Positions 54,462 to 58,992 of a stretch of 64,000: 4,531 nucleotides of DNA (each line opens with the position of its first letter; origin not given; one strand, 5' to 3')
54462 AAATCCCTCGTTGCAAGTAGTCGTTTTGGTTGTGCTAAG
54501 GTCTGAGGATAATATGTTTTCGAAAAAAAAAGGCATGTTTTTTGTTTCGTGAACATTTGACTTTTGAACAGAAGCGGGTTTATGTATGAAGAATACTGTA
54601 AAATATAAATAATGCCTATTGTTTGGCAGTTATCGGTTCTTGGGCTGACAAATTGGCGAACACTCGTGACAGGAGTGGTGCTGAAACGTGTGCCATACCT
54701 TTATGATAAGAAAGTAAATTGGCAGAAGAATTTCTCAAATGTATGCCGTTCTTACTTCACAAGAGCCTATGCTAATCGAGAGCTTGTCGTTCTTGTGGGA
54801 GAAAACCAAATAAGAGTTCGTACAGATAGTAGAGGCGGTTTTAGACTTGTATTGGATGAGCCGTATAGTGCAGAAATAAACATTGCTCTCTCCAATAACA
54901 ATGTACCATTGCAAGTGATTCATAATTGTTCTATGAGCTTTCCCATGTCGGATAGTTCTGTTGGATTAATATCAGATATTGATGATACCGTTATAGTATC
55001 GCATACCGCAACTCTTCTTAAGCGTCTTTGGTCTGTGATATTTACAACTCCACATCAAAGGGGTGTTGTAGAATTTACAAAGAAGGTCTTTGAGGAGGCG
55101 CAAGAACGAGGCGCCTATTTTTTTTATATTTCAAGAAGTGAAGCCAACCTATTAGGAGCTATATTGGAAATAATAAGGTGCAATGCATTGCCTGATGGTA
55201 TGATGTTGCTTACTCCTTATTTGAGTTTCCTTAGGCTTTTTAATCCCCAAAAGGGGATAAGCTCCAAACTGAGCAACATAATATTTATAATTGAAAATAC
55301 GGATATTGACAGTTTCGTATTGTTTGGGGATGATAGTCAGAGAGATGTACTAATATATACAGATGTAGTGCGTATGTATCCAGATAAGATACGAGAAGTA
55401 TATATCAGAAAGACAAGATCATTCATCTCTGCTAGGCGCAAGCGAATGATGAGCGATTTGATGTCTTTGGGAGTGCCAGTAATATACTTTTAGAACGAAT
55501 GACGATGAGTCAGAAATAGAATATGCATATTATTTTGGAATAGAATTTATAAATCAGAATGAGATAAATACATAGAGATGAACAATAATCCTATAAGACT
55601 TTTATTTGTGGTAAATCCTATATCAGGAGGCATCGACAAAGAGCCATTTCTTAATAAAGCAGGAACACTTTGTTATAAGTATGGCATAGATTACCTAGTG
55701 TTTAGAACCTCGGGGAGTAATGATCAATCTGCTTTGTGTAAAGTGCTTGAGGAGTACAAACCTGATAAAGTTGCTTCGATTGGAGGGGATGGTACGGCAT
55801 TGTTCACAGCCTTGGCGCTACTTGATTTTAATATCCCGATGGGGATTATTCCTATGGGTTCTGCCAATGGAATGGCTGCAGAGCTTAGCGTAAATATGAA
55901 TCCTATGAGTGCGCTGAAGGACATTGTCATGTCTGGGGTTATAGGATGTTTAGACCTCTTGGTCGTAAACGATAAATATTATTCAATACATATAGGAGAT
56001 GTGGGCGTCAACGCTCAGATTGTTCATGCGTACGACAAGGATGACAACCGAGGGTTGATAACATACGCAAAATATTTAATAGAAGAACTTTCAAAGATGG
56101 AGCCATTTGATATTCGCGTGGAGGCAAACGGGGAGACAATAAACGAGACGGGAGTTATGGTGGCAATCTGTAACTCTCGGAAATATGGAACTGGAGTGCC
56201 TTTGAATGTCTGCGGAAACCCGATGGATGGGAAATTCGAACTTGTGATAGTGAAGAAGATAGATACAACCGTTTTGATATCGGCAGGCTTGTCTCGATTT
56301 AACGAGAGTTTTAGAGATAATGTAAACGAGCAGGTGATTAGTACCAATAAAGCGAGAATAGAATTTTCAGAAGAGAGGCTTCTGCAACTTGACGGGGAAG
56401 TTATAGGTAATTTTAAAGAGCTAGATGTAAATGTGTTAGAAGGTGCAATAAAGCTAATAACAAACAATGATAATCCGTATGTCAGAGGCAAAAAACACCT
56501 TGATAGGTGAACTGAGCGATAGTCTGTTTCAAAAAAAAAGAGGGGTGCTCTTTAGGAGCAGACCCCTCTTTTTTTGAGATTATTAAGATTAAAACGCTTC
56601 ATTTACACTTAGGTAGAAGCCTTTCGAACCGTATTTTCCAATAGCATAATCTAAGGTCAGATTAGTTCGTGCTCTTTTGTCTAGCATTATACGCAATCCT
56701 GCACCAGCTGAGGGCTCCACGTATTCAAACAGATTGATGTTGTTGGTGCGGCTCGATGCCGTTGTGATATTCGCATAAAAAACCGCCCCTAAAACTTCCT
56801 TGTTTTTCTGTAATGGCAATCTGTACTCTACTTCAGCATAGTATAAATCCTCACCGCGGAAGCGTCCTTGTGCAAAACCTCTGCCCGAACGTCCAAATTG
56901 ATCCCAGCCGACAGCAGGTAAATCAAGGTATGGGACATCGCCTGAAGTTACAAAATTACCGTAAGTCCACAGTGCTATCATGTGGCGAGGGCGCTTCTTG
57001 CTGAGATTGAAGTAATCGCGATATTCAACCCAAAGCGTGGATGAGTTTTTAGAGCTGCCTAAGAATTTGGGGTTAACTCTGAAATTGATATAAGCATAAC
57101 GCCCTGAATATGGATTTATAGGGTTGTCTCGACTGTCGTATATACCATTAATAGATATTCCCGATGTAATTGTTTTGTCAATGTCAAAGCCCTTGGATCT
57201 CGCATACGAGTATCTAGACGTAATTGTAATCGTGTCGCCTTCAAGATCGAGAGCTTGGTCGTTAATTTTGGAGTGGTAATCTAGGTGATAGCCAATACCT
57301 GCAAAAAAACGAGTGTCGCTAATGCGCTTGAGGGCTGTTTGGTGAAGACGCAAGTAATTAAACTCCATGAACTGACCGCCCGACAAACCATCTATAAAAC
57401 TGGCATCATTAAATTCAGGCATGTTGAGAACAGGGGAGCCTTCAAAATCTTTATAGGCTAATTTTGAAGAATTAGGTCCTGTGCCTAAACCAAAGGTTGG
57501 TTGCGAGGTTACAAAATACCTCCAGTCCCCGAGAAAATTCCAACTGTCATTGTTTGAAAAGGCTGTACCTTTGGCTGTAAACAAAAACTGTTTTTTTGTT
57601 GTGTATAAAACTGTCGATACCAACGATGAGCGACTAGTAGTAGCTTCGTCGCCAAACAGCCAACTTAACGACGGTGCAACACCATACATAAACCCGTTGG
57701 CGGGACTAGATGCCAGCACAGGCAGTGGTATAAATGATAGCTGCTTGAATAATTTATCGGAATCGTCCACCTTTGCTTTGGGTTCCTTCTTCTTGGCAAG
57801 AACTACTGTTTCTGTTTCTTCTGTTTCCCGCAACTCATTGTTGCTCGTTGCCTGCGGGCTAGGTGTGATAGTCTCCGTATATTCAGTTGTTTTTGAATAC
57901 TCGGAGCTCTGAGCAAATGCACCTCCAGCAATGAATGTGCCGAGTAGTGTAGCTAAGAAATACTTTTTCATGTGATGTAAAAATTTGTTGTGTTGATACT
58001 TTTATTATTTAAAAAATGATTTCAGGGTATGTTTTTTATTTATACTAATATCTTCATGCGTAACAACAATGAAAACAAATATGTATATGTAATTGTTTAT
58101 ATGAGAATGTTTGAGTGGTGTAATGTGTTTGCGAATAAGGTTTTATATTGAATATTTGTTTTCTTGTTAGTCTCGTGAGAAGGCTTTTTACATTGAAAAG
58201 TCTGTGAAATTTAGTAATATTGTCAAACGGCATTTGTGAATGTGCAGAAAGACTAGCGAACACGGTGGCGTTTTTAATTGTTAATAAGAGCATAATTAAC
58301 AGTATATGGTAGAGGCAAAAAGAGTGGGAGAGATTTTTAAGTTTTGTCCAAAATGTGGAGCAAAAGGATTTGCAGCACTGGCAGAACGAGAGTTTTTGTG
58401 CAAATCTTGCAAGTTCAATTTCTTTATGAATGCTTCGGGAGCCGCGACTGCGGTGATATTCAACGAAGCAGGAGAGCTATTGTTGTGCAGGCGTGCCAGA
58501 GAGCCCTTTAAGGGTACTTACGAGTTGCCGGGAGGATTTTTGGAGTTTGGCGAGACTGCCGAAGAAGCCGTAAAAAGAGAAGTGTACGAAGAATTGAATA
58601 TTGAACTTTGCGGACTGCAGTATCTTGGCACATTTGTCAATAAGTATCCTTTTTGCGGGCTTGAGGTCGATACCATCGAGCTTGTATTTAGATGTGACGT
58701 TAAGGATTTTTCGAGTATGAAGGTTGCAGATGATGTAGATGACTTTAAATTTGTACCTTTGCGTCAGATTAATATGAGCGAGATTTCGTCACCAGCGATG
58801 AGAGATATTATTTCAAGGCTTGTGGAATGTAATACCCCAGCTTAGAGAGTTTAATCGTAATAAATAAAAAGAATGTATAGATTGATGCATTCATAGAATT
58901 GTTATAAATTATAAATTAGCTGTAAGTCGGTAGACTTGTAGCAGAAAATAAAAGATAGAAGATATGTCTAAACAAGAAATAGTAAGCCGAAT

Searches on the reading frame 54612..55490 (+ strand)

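Call 101: search_protein_families(library=pfam, proteins=[window:54612-55490:+], max_evalue=0.00001)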
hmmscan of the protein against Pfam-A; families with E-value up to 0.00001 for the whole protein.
window:54612-55490:+ (293 aa): 1 family
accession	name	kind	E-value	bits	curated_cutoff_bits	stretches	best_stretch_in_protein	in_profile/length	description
PF09949.15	APP1_cat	-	4e-32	111.7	27.1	1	117-267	1-154/154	Phosphatidate phosphatase APP1, catalytic domain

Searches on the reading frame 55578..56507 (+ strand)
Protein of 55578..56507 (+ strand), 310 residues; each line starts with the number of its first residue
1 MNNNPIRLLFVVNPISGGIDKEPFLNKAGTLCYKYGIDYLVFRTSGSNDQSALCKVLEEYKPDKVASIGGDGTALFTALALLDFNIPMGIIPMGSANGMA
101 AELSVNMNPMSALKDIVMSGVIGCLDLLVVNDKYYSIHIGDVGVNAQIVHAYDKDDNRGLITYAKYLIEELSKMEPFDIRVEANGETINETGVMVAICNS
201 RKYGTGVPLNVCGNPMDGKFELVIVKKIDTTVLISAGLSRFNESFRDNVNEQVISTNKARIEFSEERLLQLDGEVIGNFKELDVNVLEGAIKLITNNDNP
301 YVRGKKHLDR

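Call 101: search_protein_families(library=pfam, proteins=[window:55578-56507:+], max_evalue=0.00001)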
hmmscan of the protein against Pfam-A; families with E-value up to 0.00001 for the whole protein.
window:55578-56507:+ (310 aa): 2 families
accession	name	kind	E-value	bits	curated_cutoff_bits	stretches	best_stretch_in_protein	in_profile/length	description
PF00781.29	DAGK_cat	-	8.7e-18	64.6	23.6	1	7-119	1-115/125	Diacylglycerol kinase catalytic domain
PF19279.4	YegS_C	-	1e-12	48.5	27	1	142-294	5-157/158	YegS C-terminal NAD kinase beta sandwich-like domain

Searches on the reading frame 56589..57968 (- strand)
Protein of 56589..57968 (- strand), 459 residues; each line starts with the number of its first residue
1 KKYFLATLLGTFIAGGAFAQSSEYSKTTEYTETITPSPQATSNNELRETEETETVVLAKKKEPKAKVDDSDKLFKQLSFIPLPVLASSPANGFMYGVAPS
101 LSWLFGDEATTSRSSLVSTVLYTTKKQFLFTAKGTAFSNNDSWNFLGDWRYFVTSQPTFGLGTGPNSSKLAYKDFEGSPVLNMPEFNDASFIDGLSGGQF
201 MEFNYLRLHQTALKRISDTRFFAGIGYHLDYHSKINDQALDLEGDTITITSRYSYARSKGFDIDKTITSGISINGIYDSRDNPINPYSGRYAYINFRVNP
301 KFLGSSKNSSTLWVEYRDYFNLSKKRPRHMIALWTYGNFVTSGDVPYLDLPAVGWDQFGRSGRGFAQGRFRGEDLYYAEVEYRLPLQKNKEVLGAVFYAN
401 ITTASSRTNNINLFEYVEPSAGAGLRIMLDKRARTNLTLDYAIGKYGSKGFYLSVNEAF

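Call 101: search_protein_families(library=pfam, proteins=[window:56589-57968:-], max_evalue=0.00001)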
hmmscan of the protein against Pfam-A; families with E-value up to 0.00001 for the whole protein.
window:56589-57968:- (459 aa): 1 family
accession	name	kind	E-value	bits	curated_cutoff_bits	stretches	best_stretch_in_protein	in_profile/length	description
PF01103.29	Omp85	-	4.3e-11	43.3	24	1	259-459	105-325/325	Omp85 superfamily domain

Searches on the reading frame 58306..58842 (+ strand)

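Call 101: search_protein_families(library=pfam, proteins=[window:58306-58842:+], max_evalue=0.00001)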
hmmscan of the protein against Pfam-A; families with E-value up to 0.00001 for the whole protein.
window:58306-58842:+ (179 aa): 1 family
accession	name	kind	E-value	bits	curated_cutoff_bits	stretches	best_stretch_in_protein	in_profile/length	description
PF00293.34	NUDIX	-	5.5e-21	75.4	21.1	1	46-168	5-130/134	NUDIX domain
